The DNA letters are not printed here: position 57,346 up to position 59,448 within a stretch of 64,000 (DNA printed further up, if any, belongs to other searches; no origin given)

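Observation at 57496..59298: Large (~601-aa) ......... intein splitting the Walker A P-loop of a VirB4-like ATPase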

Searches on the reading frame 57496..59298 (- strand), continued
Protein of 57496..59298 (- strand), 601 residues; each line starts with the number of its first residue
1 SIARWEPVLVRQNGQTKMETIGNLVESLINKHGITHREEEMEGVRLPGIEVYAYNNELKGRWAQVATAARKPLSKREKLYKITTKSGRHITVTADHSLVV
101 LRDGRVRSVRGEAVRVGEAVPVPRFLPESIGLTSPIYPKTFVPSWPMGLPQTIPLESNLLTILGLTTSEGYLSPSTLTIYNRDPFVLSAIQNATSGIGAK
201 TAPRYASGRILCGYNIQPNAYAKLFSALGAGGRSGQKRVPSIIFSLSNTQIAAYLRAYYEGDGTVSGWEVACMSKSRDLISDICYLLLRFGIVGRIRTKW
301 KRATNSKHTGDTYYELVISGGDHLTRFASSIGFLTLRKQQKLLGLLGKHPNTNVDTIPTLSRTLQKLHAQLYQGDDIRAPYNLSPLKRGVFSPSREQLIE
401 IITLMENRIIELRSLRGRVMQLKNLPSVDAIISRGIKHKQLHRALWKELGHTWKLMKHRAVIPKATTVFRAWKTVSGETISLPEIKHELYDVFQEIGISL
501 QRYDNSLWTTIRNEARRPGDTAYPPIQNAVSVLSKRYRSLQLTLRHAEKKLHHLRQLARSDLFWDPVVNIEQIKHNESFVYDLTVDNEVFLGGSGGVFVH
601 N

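Call 7: search_solved_structures(query=window:57496-59298:-, max_evalue=0.01, show_alignments=2)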
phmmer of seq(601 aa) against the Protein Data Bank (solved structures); distinct sequences matched with E-value up to 0.01: 10.
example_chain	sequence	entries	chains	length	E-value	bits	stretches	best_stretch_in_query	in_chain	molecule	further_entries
2cw7_A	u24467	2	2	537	7.5e-20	73.9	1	4-126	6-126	Endonuclease PI-PkoII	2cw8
5o9j_A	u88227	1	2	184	2.5e-18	68.8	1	6-122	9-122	Transcription initiation factor IIB,Transcription initiation factor IIB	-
5o9i_A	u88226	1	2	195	2.6e-16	62.2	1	5-128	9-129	Transcription initiation factor IIB,Transcription initiation factor IIB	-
6rpq_A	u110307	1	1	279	1.3e-11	46.6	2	17-125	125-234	Ubiquitin-like protein SMT3,1108aa long hypothetical cell division control protein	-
7qss_A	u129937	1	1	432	3.1e-10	42.1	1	38-326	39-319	V-type ATP synthase alpha chain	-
7qsu_A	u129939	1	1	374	5.2e-10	41.4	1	38-326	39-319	V-ATPase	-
2jmz_A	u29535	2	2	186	5.4e-07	31.4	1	77-124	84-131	Hypothetical protein MJ0781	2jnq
6rpp_A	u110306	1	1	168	0.00015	23.3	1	6-117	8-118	Cell division control protein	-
6frg_A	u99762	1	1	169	0.004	18.7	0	552-586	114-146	Replicative DNA helicase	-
6frh_A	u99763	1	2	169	0.004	18.6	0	552-586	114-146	Replicative DNA helicase,Replicative DNA helicase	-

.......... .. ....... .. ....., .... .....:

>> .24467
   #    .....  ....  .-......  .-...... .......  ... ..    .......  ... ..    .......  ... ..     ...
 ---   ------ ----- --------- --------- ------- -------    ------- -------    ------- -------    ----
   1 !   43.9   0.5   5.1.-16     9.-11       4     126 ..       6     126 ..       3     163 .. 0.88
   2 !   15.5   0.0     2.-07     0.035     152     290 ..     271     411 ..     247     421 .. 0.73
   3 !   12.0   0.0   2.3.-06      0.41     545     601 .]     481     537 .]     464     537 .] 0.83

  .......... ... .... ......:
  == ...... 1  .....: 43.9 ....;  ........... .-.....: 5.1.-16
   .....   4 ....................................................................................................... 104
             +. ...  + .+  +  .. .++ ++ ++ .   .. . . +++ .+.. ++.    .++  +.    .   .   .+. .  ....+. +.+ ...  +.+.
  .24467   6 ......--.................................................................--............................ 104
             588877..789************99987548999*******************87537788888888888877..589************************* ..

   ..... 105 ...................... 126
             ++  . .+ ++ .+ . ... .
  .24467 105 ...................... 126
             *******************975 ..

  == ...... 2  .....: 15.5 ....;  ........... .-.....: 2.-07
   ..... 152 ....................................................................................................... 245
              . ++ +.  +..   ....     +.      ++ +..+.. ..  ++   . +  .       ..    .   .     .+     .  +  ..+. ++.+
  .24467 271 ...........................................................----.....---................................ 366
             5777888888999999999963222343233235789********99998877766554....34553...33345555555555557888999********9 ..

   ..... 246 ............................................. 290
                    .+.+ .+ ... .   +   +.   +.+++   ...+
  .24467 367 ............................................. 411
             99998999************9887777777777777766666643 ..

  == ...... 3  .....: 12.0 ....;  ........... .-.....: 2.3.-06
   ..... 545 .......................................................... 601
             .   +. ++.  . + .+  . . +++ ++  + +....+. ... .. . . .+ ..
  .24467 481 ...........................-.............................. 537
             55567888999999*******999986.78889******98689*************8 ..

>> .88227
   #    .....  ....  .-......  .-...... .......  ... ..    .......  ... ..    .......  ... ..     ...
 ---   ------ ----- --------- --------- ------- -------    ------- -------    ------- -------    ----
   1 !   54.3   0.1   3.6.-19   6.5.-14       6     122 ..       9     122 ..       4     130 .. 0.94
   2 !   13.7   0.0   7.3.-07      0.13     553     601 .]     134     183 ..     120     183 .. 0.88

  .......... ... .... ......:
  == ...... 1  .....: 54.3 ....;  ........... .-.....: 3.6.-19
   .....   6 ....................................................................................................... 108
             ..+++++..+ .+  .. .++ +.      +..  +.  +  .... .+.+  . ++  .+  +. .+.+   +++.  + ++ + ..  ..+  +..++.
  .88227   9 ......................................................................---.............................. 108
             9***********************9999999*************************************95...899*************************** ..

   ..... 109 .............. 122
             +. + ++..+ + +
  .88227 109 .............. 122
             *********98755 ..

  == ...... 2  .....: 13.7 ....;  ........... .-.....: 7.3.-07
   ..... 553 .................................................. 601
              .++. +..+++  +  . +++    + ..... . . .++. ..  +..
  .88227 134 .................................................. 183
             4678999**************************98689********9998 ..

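Call 18: find_related_loci(query=window:57496-59298:-, collection=genome_contigs, flank=6000)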
Query window:57496-59298:- (601 aa) in genome_contigs; peptide patterns used: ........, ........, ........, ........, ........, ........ (x = any residue, [..] = any of these).
48 stretches matched a pattern, but none encodes a relative of the query by tblastn (E <= 1e-3).

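Call 22: find_related_loci(query=A2, collection=genome_contigs, flank=6000)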
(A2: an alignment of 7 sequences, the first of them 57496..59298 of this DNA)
Query A2 (601 aa) in genome_contigs; peptide patterns used: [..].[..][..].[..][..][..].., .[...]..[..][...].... (x = any residue, [..] = any of these).
504 stretches matched a pattern; 247 encode a relative of the query (tblastn E <= 1e-3); the best 80 are kept; 80 distinct loci.
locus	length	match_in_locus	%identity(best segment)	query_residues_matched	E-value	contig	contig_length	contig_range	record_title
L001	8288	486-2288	56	1-601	0e+0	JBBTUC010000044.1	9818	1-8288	MAG: Patescibacteria group bacterium isolate H43-bin113_1 H43_bin113_1_000000000044, whole genome shotgun sequence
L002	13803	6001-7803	58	1-601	0e+0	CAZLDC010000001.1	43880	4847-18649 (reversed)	MAG TPA_asm: uncultured Gammaproteobacteria bacterium isolate SRP178908_co2_11 genome assembly, contig: NODE_183_length_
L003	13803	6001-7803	55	1-601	0e+0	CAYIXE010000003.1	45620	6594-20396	MAG TPA_asm: uncultured Gammaproteobacteria bacterium isolate ERP119705_co7_214 genome assembly, contig: NODE_555_length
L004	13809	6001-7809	57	1-601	0e+0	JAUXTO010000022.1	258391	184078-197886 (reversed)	MAG: Candidatus Gottesmanbacteria bacterium isolate C13_maxbin.100 C13_k141_317428, whole genome shotgun sequence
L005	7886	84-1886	57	1-601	0e+0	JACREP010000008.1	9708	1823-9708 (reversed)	MAG: Candidatus Gottesmanbacteria bacterium isolate NC_groundwater_1702_Pr3_B-0.1um_50_12 SR-2_scaffold_141_234502, whol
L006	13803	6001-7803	50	1-601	0e+0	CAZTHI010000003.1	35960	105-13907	MAG TPA_asm: uncultured Gammaproteobacteria bacterium isolate binchicken_co387_486 genome assembly, contig: NODE_681_len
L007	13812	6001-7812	45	1-601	1e-174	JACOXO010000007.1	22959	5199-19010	MAG: Candidatus Gottesmanbacteria bacterium isolate NC_groundwater_155_Ag_S-0.1um_35_9 S4_GD2017_2_S1_scaffold_1547, who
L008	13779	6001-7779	46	9-601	1e-171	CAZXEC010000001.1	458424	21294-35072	MAG TPA_asm: uncultured Gammaproteobacteria bacterium isolate binchicken_co110_1207 genome assembly, contig: NODE_32_len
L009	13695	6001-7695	47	17-601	4e-170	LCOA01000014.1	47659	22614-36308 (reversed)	MAG: Candidatus Amesbacteria bacterium GW2011_GWA1_47_20 UX92_C0014, whole genome shotgun sequence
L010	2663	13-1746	45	1-601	3e-177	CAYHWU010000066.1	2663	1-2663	MAG TPA_asm: uncultured Gammaproteobacteria bacterium isolate ERP119705_co16_325 genome assembly, contig: NODE_30940_len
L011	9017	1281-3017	45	1-601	6e-166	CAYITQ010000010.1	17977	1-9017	MAG TPA_asm: uncultured Gammaproteobacteria bacterium isolate ERP119705_co3_801 genome assembly, contig: NODE_3618_lengt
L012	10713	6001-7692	47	17-601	6e-166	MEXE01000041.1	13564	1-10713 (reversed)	MAG: Candidatus Amesbacteria bacterium RBG_19FT_COMBO_48_16 rbg_19ft_combo_scaffold_5267, whole genome shotgun sequence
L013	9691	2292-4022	45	3-601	4e-162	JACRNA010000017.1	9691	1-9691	MAG: Candidatus Amesbacteria bacterium isolate NC_groundwater_1921_Pr3_S-0.2um_39_4 scaffold_40336, whole genome shotgun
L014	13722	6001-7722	43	8-601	2e-151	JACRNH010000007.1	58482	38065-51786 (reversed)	MAG: Candidatus Collierbacteria bacterium isolate NC_groundwater_1930_Pr3_S-0.2um_42_7 scaffold_161335, whole genome sho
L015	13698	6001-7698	39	12-601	9e-126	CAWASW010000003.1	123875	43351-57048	MAG: Candidatus Woesebacteria bacterium isolate MFD02832.bin.1.153 genome assembly, contig: contig_14425, whole genome s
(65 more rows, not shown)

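Call 26: predict_structure(alignment_id=A1)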
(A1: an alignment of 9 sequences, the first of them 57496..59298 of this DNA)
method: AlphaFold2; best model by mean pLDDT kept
length: 601 residues; sequences in the alignment: 9
mean_pLDDT: 77.7   pTM: 0.54
mean pLDDT of the five models: 77.7, 75.5, 74.5, 72.1, 67.8
residues with pLDDT >= 90: 198; 70-90: 230; 50-70: 106; < 50: 67
segments of 3 or more residues with pLDDT < 50: 57-59, 95-128, 130-132, 352-357, 560-567, 592-601
pLDDT, mean of each block of 10 residues (from residue 1): 59 73 86 84 86 59 81 59 55 48 36 37 42 73 89 89 91 88 91 93 89 93 87 72 80 94 86 86 78 75 58 84 87 91 77 51 85 81 69 72 92 92 92 93 94 92 92 92 91 89 88 73 92 92 92 73 50 63 66 44 31
secondary structure, 60 per line:
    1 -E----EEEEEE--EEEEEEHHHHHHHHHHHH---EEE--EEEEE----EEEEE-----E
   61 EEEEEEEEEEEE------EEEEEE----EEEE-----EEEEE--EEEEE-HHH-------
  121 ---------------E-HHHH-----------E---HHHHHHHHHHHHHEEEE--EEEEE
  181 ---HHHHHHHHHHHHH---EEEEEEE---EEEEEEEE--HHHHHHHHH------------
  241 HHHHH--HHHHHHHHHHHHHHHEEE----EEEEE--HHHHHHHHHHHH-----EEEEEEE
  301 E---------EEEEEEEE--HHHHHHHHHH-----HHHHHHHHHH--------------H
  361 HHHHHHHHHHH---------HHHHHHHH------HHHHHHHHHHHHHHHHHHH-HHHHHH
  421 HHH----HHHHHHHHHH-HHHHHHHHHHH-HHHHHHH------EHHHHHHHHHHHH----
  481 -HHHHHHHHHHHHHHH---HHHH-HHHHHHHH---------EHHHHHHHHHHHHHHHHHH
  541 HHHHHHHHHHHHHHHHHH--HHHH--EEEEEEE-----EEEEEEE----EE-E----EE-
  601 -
elements in order: E7-12 E15-20 H21-32 E36-38 E41-45 E50-54 E60-72 E79-84 E89-92 E98-102 E105-109 H138-141 H157-169 E170-173 E176-180 H184-196 E200-206 E210-217 H220-228 H241-245 H248-262 E263-265 E270-274 H277-288 E294-301 E311-318 H321-330 H336-345 H360-371 H381-388 H395-413 H415-423 H428-437 H439-449 H451-457 H465-476 H482-496 H500-503 H505-512 H523-558 H561-564 E567-573 E579-585

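Call 27: search_protein_representatives(protein=window:57496-59298:-)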
Query: 601 residues. Proteins with E-value up to 0.001 (for the whole library): 4642; up to 1e-10: 1284; up to 1e-30: 102. The best 150 are listed.
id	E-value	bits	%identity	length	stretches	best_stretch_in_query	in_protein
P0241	7.5e-114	397.5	39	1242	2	147-601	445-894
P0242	8.4e-113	394.0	43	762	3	144-431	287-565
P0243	2.2e-112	392.7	39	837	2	148-601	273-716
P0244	2.5e-110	385.9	38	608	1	26-601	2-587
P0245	2.5e-108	379.3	43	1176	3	7-426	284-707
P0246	1.6e-106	373.3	39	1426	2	148-601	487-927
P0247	1.2e-103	363.8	38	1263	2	148-601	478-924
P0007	6.6e-101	354.8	48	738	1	228-601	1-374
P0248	7.7e-86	305.0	37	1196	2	150-601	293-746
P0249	5.6e-77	275.8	40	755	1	219-601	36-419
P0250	6.1e-68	245.9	33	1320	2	158-601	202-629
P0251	1.1e-67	245.1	44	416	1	6-346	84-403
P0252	8.0e-63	229.0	40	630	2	148-409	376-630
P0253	9.6e-62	225.5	32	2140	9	145-367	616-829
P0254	2.5e-57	210.9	35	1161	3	147-403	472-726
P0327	1.6e-32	129.0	29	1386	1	58-601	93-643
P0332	6.5e-32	127.0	29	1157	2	149-601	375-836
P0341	1.6e-30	122.4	30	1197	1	52-601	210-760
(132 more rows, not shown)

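Call 35: fold_search(model_id=the predicted structure, library=pdb)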
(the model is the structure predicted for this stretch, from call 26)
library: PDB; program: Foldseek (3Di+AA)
matches with E <= 10: 402; with E <= 0.001: 65
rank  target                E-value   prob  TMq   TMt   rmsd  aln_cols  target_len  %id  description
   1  7qsu                  7.0e-16  1.00  0.41  0.63   5.4       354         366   22  Crystal structure of homing endonuclease-associated TliVMA intein (C1A, d333-339) (released 2022-03-30)
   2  7qss                  7.7e-16  1.00  0.49  0.66  14.9       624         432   17  Crystal structure of homing endonuclease-associated TliVMA intein (C1A) (released 2022-03-30)
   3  2cw7                  2.8e-14  1.00  0.42  0.47  10.3       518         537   18  Crystal structure of intein homing endonuclease II (released 2006-04-18)
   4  1dq3                  6.0e-13  1.00  0.47  0.59  12.7       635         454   16  CRYSTAL STRUCTURE OF AN ARCHAEAL INTEIN-ENCODED HOMING ENDONUCLEASE PI-PFUI (released 2000-07-05)
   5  7qst                  2.8e-11  1.00  0.39  0.60   6.1       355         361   19  Crystal structure of homing endonuclease-associated PhoVMA intein (C1A) (released 2022-03-30)
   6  1vde_B                4.9e-08  1.00  0.33  0.44   8.5       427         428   16  PI-SCEI, A HOMING ENDONUCLEASE WITH PROTEIN SPLICING ACTIVITY (released 1998-04-08)
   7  1ef0_A                9.7e-08  1.00  0.33  0.44   7.3       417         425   15  CRYSTAL STRUCTURE OF PI-SCEI MINIPRECURSOR (released 2000-06-07)
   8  5o9j_B                2.6e-07  1.00  0.17  0.51   3.4       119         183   28  Crystal structure of transcription factor IIB Mja mini-intein (released 2017-11-01)
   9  5o9i_B                2.7e-07  1.00  0.19  0.59   2.7       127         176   24  Crystal structure of transcription factor IIB Mvu mini-intein (released 2017-11-01)
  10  1jva_B                2.8e-07  1.00  0.33  0.44   9.0       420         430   15  CRYSTAL STRUCTURE OF THE VMA1-DERIVED ENDONUCLEASE BEARING THE N AND C EXTEIN PROPEPTIDES (released 2002-08-29)
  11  5o9i_A                3.6e-07  1.00  0.19  0.59   2.6       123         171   23  Crystal structure of transcription factor IIB Mvu mini-intein (released 2017-11-01)
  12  1ef0_B                4.2e-07  1.00  0.31  0.45   6.8       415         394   15  CRYSTAL STRUCTURE OF PI-SCEI MINIPRECURSOR (released 2000-06-07)
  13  1um2_B                4.4e-07  1.00  0.33  0.44   7.4       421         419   16  Crystal Structure of the Vma1-Derived Endonuclease with the Ligated Extein Segment (released 2004-09-22)
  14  5o9j_A                5.3e-07  1.00  0.17  0.51   3.6       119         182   28  Crystal structure of transcription factor IIB Mja mini-intein (released 2017-11-01)
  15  1vde_A                1.5e-06  1.00  0.33  0.44   6.9       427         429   15  PI-SCEI, A HOMING ENDONUCLEASE WITH PROTEIN SPLICING ACTIVITY (released 1998-04-08)
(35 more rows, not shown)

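Call 67: search_dna_similar(query=window:57496-59298:-, collection=plasmids, mode=protein, max_evalue=0.00001, max_rows=30)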
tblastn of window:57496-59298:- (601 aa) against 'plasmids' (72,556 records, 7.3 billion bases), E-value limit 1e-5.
Records with a match: 11; places in all: 11; records where one place covers at least 80% of the query: 0.
Best place of each record, by identity: <60% 11.
By first word of the organism name: Bacillus 9; Nocardia 1; Streptomyces 1.
By predicted mobility (MOB-suite, as given by PLSDB): non-mobilizable 11.
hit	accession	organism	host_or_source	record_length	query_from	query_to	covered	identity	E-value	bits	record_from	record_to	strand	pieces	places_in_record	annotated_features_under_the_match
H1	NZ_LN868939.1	Nocardia farcinica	not known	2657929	74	358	47%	26.6%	2e-12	78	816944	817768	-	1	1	none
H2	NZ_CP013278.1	Bacillus thuringiensis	Vectobac,bacterial clone,Commercial ...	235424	80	318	40%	23.5%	1e-7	63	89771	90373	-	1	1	LAGLIDADG family homing endonuclease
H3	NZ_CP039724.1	Bacillus thuringiensis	whole organism,soil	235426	80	318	40%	23.5%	1e-7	63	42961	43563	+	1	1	LAGLIDADG family homing endonuclease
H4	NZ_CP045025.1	Bacillus thuringiensis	whole organism,soil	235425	80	318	40%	23.5%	1e-7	63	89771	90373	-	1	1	LAGLIDADG family homing endonuclease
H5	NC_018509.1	Bacillus thuringiensis HD-789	-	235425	80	318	40%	23.5%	1e-7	63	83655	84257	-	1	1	LAGLIDADG family homing endonuclease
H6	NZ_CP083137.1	Bacillus thuringiensis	whole organism,Biopesticide Solbac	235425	80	318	40%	23.5%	1e-7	63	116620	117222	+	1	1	LAGLIDADG family homing endonuclease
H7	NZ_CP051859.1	Bacillus thuringiensis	cell culture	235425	80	318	40%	23.5%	1e-7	63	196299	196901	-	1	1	LAGLIDADG family homing endonuclease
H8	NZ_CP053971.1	Bacillus thuringiensis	-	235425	80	318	40%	23.5%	1e-7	63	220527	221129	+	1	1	LAGLIDADG family homing endonuclease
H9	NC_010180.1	Bacillus mycoides KBAB4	-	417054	80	318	40%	23.1%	1e-6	59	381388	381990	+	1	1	LAGLIDADG family homing endonuclease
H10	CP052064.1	Bacillus thuringiensis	soil sample,soil sample from Harissa ...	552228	80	318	40%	23.1%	1e-6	59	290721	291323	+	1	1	DNA helicase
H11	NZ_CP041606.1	Streptomyces sp. S1D4-14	Isolated strain,Microscale soil grain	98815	238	333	16%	40.6%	6e-7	61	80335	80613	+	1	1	LAGLIDADG family homing endonuclease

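Call 68: find_related_loci(query=window:57496-59298:-, collection=metagenome_contigs, flank=3000)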
Query window:57496-59298:- (601 aa) in metagenome_contigs; peptide patterns used: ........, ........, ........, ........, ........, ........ (x = any residue, [..] = any of these).
52 stretches matched a pattern, but none encodes a relative of the query by tblastn (E <= 1e-3).
